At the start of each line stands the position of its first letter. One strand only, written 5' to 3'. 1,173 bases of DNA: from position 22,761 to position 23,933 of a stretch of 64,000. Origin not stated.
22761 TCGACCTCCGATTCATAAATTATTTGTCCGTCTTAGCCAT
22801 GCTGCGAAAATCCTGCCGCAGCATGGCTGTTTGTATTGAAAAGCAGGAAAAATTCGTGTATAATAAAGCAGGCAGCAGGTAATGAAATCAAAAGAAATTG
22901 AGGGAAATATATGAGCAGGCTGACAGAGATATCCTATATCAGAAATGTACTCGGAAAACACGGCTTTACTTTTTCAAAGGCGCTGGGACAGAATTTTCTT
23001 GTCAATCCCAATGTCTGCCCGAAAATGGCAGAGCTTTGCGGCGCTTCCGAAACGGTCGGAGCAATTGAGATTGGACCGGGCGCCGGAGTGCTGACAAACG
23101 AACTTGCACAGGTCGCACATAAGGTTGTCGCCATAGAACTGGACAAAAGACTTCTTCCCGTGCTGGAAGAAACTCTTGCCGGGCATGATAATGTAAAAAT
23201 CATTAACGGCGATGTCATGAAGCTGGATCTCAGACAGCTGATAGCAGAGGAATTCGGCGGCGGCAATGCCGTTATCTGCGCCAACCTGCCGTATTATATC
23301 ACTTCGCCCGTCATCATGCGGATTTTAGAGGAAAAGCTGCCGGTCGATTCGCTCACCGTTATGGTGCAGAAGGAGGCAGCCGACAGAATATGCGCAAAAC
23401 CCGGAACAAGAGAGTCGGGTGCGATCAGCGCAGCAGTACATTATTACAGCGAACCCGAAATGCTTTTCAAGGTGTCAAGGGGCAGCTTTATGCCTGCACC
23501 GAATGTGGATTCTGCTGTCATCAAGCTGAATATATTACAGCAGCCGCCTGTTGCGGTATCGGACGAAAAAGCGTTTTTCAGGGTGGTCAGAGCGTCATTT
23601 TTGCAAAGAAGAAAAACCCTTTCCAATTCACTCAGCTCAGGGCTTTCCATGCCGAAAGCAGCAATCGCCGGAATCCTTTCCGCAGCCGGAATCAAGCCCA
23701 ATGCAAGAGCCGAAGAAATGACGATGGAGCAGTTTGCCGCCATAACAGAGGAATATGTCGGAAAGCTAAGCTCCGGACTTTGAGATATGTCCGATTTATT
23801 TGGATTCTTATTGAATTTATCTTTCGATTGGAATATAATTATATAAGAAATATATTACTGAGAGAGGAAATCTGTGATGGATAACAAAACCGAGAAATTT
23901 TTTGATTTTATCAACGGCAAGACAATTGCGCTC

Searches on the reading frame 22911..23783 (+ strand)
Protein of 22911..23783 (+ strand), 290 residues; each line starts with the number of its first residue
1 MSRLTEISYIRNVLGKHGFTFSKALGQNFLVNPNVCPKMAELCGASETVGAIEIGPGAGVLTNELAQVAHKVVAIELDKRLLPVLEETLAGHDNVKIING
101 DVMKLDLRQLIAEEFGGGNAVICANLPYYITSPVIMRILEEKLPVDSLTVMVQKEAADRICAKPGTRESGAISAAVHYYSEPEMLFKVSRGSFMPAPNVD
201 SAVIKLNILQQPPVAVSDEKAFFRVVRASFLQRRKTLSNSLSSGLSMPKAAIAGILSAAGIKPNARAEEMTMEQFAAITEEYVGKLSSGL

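Call 22: find_encoding_contigs(protein=window:22911-23783:+, flank=8000, max_places=10)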
Protein window:22911-23783:+ (290 aa): no gene with exactly this product is on record in the collection.

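Call 23: find_related_loci(query=window:22911-23783:+, collection=genome_contigs, flank=10000)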
Query window:22911-23783:+ (290 aa) in genome_contigs; peptide patterns used: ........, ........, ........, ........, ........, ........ (x = any residue, [..] = any of these).
599 stretches matched a pattern (row limit reached: there are more); 522 encode a relative of the query (tblastn E <= 1e-3); the best 80 are kept; 80 distinct loci.
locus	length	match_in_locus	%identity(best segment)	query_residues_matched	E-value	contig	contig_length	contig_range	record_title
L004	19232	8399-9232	81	1-278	6e-157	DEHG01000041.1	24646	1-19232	MAG TPA_asm: Ruminococcaceae bacterium UBA2806 UBA2806_contig_2785, whole genome shotgun sequence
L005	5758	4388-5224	81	1-279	5e-157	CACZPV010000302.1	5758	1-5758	MAG: uncultured Ruminococcus sp. isolate RUG12837 genome assembly, contig: RUG12837_asm_302, whole genome shotgun sequen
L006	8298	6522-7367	75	1-282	4e-151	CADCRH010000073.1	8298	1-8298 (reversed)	MAG: uncultured Ruminococcus sp. isolate RUG14906 genome assembly, contig: RUG14906_asm_73, whole genome shotgun sequenc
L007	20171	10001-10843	79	1-281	5e-150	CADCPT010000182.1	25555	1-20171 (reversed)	MAG: uncultured Ruminococcus sp. isolate RUG14860 genome assembly, contig: RUG14860_asm_182, whole genome shotgun sequen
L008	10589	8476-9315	76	1-280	2e-149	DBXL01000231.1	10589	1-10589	MAG TPA_asm: Ruminococcaceae bacterium UBA1213 UBA1213_contig_168659, whole genome shotgun sequence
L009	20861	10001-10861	74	1-287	2e-148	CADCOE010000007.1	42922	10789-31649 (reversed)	MAG: uncultured Ruminococcus sp. isolate RUG14822 genome assembly, contig: RUG14822_asm_7, whole genome shotgun sequence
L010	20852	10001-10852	79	1-284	2e-147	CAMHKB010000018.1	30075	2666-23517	MAG: uncultured Clostridia bacterium isolate SRR11784284_bin.26_metaWRAP_v1.3_MAG genome assembly, contig: ERZ12203208.5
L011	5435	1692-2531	78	1-280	8e-147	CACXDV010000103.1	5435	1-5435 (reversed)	MAG: uncultured Ruminococcus sp. isolate RUG11172 genome assembly, contig: RUG11172_asm_103, whole genome shotgun sequen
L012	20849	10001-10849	75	1-283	4e-145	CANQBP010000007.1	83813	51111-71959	MAG: uncultured Clostridia bacterium isolate Lapin-002__bin115 genome assembly, contig: Lapin-002__NODE_328_length_83813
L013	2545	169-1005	75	1-279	1e-151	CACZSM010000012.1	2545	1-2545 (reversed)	MAG: uncultured Ruminococcus sp. isolate RUG12907 genome assembly, contig: RUG12907_asm_12, whole genome shotgun sequenc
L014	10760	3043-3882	78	1-280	1e-141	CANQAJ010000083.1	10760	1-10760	MAG: uncultured Clostridia bacterium isolate Lapin-002__bin18 genome assembly, contig: Lapin-002__NODE_8097_length_10760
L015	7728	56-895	76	1-280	5e-139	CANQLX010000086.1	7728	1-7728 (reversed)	MAG: uncultured Clostridia bacterium isolate Lapin-013__bin48 genome assembly, contig: Lapin-013__NODE_5599_length_7728_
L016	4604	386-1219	68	1-278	3e-133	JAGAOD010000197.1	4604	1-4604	MAG: Clostridia bacterium isolate RGIG8620 Water_deer_Cecum.Co__c1265284, whole genome shotgun sequence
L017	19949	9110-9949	66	2-281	5e-129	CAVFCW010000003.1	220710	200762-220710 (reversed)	uncultured Prevotella sp. isolate H07607-L1_cleanbin_000001 genome assembly, contig: Spades_H07607-L1_contig_3, whole ge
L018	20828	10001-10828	67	1-276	5e-129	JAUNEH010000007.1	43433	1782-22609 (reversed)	MAG: Ruminococcus sp. isolate S24M_St_4 NODE_128_length_43433_cov_5.595970, whole genome shotgun sequence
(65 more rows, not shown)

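Call 27: search_protein_families(library=pfam, proteins=[L006:4353-4685:+, L006:4772-5269:+, L006:5380-6417:-, L004:3501-8204:-, L004:9275-10546:+], max_evalue=0.001)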
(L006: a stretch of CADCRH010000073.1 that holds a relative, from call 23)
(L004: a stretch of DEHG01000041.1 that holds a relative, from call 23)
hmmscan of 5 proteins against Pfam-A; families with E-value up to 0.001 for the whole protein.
L006:4353-4685:+ (110 aa): 0 families

L006:4772-5269:+ (165 aa): 1 family
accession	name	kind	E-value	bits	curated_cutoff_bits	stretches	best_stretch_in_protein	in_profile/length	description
PF00293.34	NUDIX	-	4e-11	43.5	21.1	1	21-138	5-123/134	NUDIX domain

L006:5380-6417:- (345 aa): 4 families
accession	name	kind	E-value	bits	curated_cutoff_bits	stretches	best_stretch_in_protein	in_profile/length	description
PF07479.19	NAD_Gly3P_dh_C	-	1.5e-35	122.9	25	1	201-331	1-139/142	NAD-dependent glycerol-3-phosphate dehydrogenase C-terminus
PF01210.29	NAD_Gly3P_dh_N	-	3.2e-27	95.9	23.1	1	28-179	1-155/158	NAD-dependent glycerol-3-phosphate dehydrogenase N-terminus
PF20618.3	GPD_NAD_C_bact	-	8.9e-09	36.2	27.6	1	260-319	1-66/66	Bacterial GPD, NAD-dependent C-terminal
PF02558.23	ApbA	-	6.4e-05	23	22.2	1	29-133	1-106/150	Ketopantoate reductase PanE/ApbA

L004:3501-8204:- (1567 aa): 8 families
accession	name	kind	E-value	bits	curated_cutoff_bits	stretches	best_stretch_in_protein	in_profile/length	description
PF13306.12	LRR_5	-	6.4e-104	343.3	27.7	5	120-240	4-121/127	BspA type Leucine rich repeat region (6 copies)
PF02368.24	Big_2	-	6e-24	84.2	22.8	2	1302-1376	4-79/79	Bacterial Ig-like domain (group 2)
PF13855.12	LRR_8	-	2e-13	50.3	27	0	116-158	13-56/61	Leucine rich repeat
PF23952.1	LRR_EndoS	-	3.3e-05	24.5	27.9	0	621-670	41-90/116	Endo-beta-N-acetylglucosaminidase EndoS LRR domain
PF00801.26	PKD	-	0.00042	20.7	23.5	0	374-449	10-77/80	PKD domain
PF24908.1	Ig_SIBA-E_2nd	-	0.00044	20.8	27.8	0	418-450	53-85/117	Integrin beta-like protein A-E, second Ig-like domain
PF09479.16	Flg_new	-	0.00055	20.4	27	0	1240-1260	27-47/65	Listeria-Bacteroides repeat domain (List_Bact_rpt)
PF07495.19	Y_Y_Y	-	0.00095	19.5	26.6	0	1516-1559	16-55/65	Y_Y_Y domain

L004:9275-10546:+ (423 aa): 4 families
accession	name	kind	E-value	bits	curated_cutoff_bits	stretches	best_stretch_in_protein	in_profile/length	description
PF01018.28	GTP1_OBG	-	2.5e-63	212.8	27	1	3-156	1-155/155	GTP1/OBG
PF01926.29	MMR_HSR1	-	8.1e-24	84.4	21.9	1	159-282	1-113/113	50S ribosome-binding GTPase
PF09269.16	DUF1967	-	3.8e-23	81.8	27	1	360-421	9-70/70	Domain of unknown function (DUF1967)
PF02421.24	FeoB_N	-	1.4e-05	25.1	27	1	160-215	3-57/156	Ferrous iron transport protein B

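Call 75: find_related_loci(query=window:22911-23783:+, collection=metagenome_contigs, flank=7000)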
Query window:22911-23783:+ (290 aa) in metagenome_contigs; peptide patterns used: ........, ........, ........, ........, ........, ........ (x = any residue, [..] = any of these).
477 stretches matched a pattern; 348 encode a relative of the query (tblastn E <= 1e-3); the best 80 are kept; 80 distinct loci.
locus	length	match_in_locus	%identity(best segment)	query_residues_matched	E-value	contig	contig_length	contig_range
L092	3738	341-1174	81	1-278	1e-163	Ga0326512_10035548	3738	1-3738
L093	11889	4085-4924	79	1-280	2e-145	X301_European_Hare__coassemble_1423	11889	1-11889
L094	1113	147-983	68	1-279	8e-145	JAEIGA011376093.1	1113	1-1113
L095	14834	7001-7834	66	2-279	3e-129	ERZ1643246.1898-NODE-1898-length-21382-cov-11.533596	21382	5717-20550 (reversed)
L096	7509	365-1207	66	1-281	1e-128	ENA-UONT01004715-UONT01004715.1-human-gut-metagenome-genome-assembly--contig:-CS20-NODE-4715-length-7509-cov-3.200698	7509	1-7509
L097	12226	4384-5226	66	1-281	1e-128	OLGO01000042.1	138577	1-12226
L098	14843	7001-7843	65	1-281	5e-128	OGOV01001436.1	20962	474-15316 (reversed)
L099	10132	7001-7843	65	1-281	4e-128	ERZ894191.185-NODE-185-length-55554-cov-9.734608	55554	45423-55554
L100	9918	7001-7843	65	1-281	5e-128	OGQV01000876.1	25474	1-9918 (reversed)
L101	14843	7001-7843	65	1-281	3e-128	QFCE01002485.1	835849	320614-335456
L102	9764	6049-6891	65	1-281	2e-128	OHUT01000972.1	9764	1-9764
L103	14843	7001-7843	65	1-281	5e-128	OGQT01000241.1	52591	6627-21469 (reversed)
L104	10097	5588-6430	65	1-281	2e-128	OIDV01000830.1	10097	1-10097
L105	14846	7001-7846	65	1-282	3e-128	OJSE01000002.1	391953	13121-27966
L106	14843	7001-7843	65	1-281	5e-128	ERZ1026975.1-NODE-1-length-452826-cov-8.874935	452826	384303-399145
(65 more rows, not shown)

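Call 82: find_homologous_proteins(query=window:22911-23783:+, max_evalue=1e-100)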
Query window:22911-23783:+ (290 aa): 6083 proteins with E <= 1e-100 among 8000 candidates; the best 120 are listed.
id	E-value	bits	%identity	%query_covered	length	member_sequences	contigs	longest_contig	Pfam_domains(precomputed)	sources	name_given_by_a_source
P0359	6.8e-183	624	100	100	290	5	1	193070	PF00398.27,PF13649.13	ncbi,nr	ncbi:MAG: 16S rRNA (adenine(1518)-N(6)/adenine(1519)-N(6))-dimethyltransferase RsmA [Clostridia bact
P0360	2.7e-148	511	82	97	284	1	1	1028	PF00398.27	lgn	-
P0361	6.8e-147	506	81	96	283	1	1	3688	PF00398.27,PF13649.13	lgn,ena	-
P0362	8.9e-147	506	81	96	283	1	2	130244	PF00398.27,PF13649.13,PF05401.17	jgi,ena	-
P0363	9.7e-147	506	83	97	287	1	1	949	PF00398.27,PF13649.13,PF05401.17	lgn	-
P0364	2.6e-146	504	79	99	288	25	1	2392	PF00398.27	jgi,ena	-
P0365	2.9e-146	504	78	99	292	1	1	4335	PF00398.27,PF05401.17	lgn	-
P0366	3.6e-146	504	81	96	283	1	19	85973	PF00398.27,PF13649.13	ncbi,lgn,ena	-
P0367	1.3e-145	502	80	96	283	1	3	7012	PF00398.27,PF13649.13,PF05401.17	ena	-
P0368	3.0e-145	501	79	97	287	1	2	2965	PF00398.27,PF13649.13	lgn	-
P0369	1.3e-144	499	81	96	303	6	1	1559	PF00398.27,PF13649.13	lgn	-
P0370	1.6e-144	498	81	97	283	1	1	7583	PF00398.27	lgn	-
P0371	2.4e-144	498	81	97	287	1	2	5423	PF00398.27,PF13649.13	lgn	-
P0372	8.0e-144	496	79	98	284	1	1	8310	PF00398.27,PF13649.13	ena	-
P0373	1.0e-143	496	78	98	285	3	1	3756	PF00398.27,PF13649.13,PF05401.17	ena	-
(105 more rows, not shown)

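Call 83: list_cluster_members(proteins=[P0359])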
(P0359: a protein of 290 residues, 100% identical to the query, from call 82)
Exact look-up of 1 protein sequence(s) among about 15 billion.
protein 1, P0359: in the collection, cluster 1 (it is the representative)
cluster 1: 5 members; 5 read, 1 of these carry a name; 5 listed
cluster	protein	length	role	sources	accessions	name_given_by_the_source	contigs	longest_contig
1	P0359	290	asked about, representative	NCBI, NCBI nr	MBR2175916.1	MAG: 16S rRNA (adenine(1518)-N(6)/adenine(1519)-N(6))-dimethyltransferase RsmA ... | 16S rRNA (adenine(1518)-N(6)/adenine(1519)-N(6))-dimethyltransferase RsmA [Clostridia ...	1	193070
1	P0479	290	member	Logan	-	-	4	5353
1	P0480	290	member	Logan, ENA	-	-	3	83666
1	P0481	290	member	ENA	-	-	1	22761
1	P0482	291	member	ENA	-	-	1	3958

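Call 84: find_encoding_contigs(protein=P0479, flank=8000, max_places=4)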
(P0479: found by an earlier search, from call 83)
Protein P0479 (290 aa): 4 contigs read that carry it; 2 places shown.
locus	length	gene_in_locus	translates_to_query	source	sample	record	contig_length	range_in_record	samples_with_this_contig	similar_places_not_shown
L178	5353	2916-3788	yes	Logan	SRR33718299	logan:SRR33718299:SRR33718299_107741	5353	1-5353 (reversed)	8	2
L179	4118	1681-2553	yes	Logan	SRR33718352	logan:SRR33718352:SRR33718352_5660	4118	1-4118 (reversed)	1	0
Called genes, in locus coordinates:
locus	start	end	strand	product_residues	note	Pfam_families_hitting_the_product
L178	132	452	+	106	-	PF13560:HTH_31 (weak), PF01381:HTH_3, PF13443:HTH_26 (weak)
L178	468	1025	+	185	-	PF06114:Peptidase_M78 (weak)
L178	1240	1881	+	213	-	PF14386:DUF4417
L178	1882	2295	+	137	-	-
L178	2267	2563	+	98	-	-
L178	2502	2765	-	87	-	-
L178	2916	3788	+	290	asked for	PF00398:RrnaAD, PF13649:Methyltransf_25 (faint)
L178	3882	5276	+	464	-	PF08245:Mur_ligase_M, PF02875:Mur_ligase_C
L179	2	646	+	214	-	?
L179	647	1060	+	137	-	-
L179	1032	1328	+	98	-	-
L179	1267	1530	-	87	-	-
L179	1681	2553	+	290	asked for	PF00398:RrnaAD, PF13649:Methyltransf_25 (faint)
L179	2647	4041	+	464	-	PF08245:Mur_ligase_M, PF02875:Mur_ligase_C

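Call 85: find_encoding_contigs(protein=P0481, flank=10000, max_places=2)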
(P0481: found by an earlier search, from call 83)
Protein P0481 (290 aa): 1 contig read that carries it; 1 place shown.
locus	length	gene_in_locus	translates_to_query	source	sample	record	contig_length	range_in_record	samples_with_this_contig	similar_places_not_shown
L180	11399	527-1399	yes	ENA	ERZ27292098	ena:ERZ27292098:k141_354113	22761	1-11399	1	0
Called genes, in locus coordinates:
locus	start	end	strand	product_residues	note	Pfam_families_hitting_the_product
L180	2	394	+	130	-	?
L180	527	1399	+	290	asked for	PF00398:RrnaAD, PF13649:Methyltransf_25 (faint)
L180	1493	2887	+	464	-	PF08245:Mur_ligase_M, PF02875:Mur_ligase_C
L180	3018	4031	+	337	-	PF05343:Peptidase_M42, PF01546:Peptidase_M20 (weak)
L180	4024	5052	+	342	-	PF05343:Peptidase_M42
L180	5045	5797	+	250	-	PF00583:Acetyltransf_1, PF13673:Acetyltransf_10 (weak), PF13508:Acetyltransf_7, PF08445:FR47 (weak)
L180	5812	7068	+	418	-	PF06838:Met_gamma_lyase, PF01053:Cys_Met_Meta_PP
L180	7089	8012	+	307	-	PF02517:Rce1-like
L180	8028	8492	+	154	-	PF00383:dCMP_cyt_deam_1, PF14437:MafB19-deam, PF14439:Bd3614-deam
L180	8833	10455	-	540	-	PF01145:Band_7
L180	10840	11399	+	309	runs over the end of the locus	PF00291:PALP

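Call 88: search_protein_families(library=padloc, proteins=[L178:132-452:+, L178:468-1025:+, L178:1240-1881:+, L178:1882-2295:+, L178:2267-2563:+, L178:2502-2765:-], max_evalue=0.01)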
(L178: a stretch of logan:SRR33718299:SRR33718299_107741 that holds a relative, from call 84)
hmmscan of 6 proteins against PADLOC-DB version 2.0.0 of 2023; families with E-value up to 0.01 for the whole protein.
L178:132-452:+ (106 aa): 19 families
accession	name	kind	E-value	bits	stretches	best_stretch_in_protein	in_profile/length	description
PDLC04142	capH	-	8.8e-10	37.6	1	1-99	2-91/103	capH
PDLC03949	RmrA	-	3.1e-08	30.9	1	7-74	4-71/363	-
PDLC03952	RmrA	-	3.1e-07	27.6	1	8-70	25-87/395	-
PDLC03948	RmrA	-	3.4e-07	27.5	1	7-70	10-73/397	-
PDLC04775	PDC-M69A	-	5e-07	28.2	1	9-77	11-79/113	-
PDLC03955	RmrA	-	5.5e-07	27.1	1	8-63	23-78/371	-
PDLC03951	RmrA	-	1.2e-06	25.7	1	7-81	10-84/400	-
PDLC03956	RmrA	-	4.6e-06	23.9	1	9-74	12-78/399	-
PDLC03946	RmrA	-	4.7e-06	23.6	1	7-71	4-68/357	-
PDLC03954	RmrA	-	1.4e-05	22.3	1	7-74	12-79/380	-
PDLC02926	HTH_VI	-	1.8e-05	22.9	1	11-89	7-85/92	-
PDLC03947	RmrA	-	2e-05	21.6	1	5-70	11-76/383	-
PDLC03945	RmrA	-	2.8e-05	21.5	1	9-70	6-67/394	-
PDLC03944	RmrA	-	0.00014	19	1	15-75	16-77/384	-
PDLC04760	PDC-M64C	-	0.00021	19.6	1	7-57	28-78/93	-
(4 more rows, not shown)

L178:468-1025:+ (185 aa): 16 families
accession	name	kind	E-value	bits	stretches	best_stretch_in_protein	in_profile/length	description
PDLC04141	capP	-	1.1e-10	39.5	1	9-151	3-146/242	capP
PDLC03953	RmrA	-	2.3e-09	35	1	34-126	155-246/373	-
PDLC03954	RmrA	-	6e-09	33.3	1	8-110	138-230/380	-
PDLC03944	RmrA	-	1.2e-06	25.9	1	9-111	126-220/384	-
PDLC03949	RmrA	-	3e-06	24.3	1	77-156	177-263/363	-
PDLC03947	RmrA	-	7.5e-05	19.7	1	9-113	139-241/383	-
PDLC03011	peptidase_U41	-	7.8e-05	20.3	1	89-119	159-191/378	-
PDLC03955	RmrA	-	0.0001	19.7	1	9-135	145-262/371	-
PDLC03948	RmrA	-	0.00019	18.4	1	8-114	136-232/397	-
PDLC02355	Lit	-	0.00067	17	1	89-119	149-183/290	Lit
PDLC03943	RmrA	-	0.00097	16.3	1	88-132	191-237/370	-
PDLC03950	RmrA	-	0.0017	15.4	1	69-143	178-257/369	-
PDLC03951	RmrA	-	0.0021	15.1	1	56-105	173-221/400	-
PDLC03945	RmrA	-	0.0034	14.6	1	88-159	207-292/394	-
PDLC03952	RmrA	-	0.0038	14.1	1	72-115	203-255/395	-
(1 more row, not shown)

L178:1240-1881:+ (213 aa): 0 families

L178:1882-2295:+ (137 aa): 0 families

L178:2267-2563:+ (98 aa): 0 families

L178:2502-2765:- (87 aa): 2 families
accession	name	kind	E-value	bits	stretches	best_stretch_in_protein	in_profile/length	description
PDLC03715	oMTase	-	2.4e-07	27.4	1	15-51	11-47/719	orphan methyltransferase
PDLC03452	REase_II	-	0.0019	16.1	1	2-41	111-152/216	Type II restriction enzyme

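Call 89: search_protein_families(library=phrogs, proteins=[L178:132-452:+, L178:468-1025:+, L178:1240-1881:+, L178:1882-2295:+, L178:2267-2563:+, L178:2502-2765:-], max_evalue=0.001)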
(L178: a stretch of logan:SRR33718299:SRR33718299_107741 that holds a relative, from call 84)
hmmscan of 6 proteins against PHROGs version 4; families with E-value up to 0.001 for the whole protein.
L178:132-452:+ (106 aa): 18 families
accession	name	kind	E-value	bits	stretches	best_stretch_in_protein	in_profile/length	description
phrog_8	-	transcription regulation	6.4e-15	56.4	1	4-92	75-150/346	transcriptional regulator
phrog_2967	-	transcription regulation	9.1e-11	42.7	1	3-70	8-75/225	transcriptional regulator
phrog_4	-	transcription regulation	1.8e-10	41.4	1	4-72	135-199/400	transcriptional repressor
phrog_2439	-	transcription regulation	1.8e-10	41.3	1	7-100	9-101/367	transcriptional regulator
phrog_2328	-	transcription regulation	2.5e-10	41.2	1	3-68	13-78/128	transcriptional repressor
phrog_3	-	transcription regulation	2.3e-08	35.2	1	4-80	87-161/430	transcriptional repressor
phrog_1373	-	transcription regulation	3.6e-07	31.3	1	6-79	64-137/166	transcriptional regulator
phrog_7241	-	transcription regulation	5.7e-07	30.6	1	15-65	71-121/122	transcriptional regulator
phrog_34939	-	unknown function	2.4e-06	28.4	1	7-68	11-73/280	-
phrog_4779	-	transcription regulation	2.7e-06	28.8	1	7-58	4-57/98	transcriptional regulator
phrog_5823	-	transcription regulation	2.7e-06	27.8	1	6-85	7-86/404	transcriptional regulator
phrog_4583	-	transcription regulation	3.9e-05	24.6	1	6-69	11-74/81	transcriptional repressor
phrog_1468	-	transcription regulation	5.2e-05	23.8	1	13-58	15-59/67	transcriptional repressor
phrog_3865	-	unknown function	8.1e-05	23.8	1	10-41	16-47/74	-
phrog_147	-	transcription regulation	0.0002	22.7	1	6-54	5-54/100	transcriptional regulator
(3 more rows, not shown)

L178:468-1025:+ (185 aa): 5 families
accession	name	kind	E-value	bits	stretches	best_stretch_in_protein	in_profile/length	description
phrog_19315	-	unknown function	1.3e-22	81.3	1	5-156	8-177/348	-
phrog_1914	-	unknown function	5.2e-21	76.3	1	5-159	6-178/222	-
phrog_2439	-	transcription regulation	9.2e-16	58.7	1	6-153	125-275/367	transcriptional regulator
phrog_87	-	other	4.5e-14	53.7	1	9-172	19-177/227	metallo-protease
phrog_1516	-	unknown function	2.4e-05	25.1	1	60-106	62-104/227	-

L178:1240-1881:+ (213 aa): 2 families
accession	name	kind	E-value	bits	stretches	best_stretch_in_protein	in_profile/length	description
phrog_8680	-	unknown function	1e-41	143.5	1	21-208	23-208/221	-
phrog_940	-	DNA, RNA and nucleotide metabolism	5e-41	142.2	1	12-193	157-339/388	nuclease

L178:1882-2295:+ (137 aa): 1 family
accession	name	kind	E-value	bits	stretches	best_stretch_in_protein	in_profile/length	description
phrog_9479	-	unknown function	2.5e-48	165.1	1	1-128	1-131/136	-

L178:2267-2563:+ (98 aa): 0 families

L178:2502-2765:- (87 aa): 0 families

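Call 107: find_related_loci(query=L178:1240-1881:+, collection=viral_contigs, flank=6000)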
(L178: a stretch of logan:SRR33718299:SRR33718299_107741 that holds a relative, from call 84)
Query L178:1240-1881:+ (213 aa) in viral_contigs; peptide patterns used: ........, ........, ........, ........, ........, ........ (x = any residue, [..] = any of these).
1 stretches matched a pattern; 1 encode a relative of the query (tblastn E <= 1e-3); 1 distinct loci.
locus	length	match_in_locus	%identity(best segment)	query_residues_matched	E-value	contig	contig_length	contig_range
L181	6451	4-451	62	64-212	2e-54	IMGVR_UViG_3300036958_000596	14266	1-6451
